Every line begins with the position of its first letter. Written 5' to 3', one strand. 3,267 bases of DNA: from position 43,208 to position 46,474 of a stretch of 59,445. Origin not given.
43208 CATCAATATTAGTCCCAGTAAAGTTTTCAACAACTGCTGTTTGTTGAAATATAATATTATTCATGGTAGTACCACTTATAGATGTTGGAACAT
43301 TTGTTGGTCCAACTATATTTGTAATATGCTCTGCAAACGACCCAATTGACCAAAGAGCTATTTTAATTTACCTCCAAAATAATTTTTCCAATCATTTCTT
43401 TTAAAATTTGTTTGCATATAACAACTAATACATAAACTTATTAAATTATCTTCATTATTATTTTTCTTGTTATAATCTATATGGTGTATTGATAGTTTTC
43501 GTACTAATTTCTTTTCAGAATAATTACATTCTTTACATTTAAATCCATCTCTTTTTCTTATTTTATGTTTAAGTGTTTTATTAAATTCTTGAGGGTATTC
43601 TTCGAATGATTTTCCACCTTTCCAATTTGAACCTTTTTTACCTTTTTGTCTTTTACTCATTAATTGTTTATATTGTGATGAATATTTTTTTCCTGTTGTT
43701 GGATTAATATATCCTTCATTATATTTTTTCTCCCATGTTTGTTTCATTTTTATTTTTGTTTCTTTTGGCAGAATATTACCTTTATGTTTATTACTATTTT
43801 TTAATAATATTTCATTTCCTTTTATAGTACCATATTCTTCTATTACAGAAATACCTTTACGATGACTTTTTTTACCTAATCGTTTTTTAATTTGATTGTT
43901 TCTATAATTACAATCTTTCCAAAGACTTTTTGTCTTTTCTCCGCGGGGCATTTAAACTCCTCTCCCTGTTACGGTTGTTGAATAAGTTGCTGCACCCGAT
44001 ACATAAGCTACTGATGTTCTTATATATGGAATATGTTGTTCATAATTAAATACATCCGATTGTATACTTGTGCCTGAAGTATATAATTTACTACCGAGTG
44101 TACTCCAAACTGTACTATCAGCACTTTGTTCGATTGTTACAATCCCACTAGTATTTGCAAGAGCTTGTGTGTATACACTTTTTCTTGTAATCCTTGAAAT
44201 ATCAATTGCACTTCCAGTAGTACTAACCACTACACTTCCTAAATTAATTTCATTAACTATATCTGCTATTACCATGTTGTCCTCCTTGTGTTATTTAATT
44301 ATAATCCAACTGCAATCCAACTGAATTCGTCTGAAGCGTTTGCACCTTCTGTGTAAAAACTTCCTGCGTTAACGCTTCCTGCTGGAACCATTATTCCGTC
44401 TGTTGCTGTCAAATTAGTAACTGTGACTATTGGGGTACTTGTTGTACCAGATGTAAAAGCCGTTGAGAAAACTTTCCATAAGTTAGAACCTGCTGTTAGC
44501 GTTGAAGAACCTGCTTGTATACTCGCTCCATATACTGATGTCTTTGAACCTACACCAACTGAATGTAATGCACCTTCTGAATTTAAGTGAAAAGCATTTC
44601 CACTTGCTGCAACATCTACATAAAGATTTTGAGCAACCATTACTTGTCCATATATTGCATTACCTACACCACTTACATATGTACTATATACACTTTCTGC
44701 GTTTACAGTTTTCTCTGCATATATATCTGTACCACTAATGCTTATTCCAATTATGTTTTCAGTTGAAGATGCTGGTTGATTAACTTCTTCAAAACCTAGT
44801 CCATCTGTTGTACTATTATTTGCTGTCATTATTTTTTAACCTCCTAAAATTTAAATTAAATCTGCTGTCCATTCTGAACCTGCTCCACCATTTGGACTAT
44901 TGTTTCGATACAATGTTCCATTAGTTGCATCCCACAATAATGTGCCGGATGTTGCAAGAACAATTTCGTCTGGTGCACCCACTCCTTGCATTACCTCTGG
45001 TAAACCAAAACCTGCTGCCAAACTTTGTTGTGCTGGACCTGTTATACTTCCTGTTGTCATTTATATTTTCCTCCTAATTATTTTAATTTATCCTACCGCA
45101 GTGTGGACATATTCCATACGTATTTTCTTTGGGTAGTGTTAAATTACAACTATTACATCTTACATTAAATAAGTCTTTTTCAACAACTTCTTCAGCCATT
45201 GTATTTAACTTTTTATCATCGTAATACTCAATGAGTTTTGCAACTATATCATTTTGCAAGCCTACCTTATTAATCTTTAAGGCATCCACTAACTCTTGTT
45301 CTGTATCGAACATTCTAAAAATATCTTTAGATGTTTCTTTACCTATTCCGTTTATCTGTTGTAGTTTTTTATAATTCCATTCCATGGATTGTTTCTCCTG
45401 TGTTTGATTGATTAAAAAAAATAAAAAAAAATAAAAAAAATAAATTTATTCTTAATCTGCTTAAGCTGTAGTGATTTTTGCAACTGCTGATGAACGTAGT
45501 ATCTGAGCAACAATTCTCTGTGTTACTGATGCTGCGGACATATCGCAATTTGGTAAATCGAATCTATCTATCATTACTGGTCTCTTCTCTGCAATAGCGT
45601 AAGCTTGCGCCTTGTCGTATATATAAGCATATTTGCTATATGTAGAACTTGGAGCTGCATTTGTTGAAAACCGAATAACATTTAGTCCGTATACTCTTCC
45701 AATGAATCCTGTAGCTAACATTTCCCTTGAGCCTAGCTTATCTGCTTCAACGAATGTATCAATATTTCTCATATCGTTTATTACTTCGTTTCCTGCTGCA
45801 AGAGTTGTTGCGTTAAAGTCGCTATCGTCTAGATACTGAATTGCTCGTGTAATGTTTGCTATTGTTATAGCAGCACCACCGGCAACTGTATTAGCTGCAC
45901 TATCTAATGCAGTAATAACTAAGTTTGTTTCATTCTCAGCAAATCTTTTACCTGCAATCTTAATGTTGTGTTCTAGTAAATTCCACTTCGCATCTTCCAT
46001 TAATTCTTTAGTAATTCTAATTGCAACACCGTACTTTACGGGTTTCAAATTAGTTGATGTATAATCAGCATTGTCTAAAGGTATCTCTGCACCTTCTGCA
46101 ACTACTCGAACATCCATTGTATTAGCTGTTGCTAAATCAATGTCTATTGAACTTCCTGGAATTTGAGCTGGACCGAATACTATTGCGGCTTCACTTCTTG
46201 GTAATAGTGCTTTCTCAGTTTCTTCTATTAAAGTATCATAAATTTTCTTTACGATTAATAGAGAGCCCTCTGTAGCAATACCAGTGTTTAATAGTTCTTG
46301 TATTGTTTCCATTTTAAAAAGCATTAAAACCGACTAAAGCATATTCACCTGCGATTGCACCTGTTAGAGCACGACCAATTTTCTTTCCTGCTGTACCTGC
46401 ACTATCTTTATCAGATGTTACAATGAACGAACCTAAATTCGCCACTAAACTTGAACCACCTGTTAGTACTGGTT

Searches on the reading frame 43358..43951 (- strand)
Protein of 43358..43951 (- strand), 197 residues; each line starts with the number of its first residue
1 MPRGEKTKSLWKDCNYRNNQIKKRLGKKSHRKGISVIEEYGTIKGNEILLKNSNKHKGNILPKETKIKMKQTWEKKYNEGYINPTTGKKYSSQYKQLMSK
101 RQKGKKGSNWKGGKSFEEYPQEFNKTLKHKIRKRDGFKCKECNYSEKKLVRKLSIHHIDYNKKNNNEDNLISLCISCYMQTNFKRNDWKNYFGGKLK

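Call 64: search_protein_families(library=pfam, proteins=[window:43358-43951:-], max_evalue=0.01)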
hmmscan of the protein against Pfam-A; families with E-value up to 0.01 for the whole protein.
window:43358-43951:- (197 aa): 1 family
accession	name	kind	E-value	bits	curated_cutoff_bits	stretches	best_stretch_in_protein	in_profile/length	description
PF01844.29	HNH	-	0.0035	17.9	21.4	1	139-177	1-40/47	HNH endonuclease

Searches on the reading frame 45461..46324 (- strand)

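Call 29: search_protein_families(library=pfam, proteins=[window:45461-46324:-], max_evalue=0.01)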
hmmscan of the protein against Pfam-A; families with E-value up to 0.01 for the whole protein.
window:45461-46324:- (287 aa): 2 families
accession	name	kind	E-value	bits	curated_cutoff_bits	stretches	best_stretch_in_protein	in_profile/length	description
PF25209.1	Phage_capsid_4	-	5.5e-09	37.1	27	1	67-180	47-161/262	Phage capsid protein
PF05065.19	Phage_capsid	-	3.7e-05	23.7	24.2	1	64-285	40-279/280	Phage capsid family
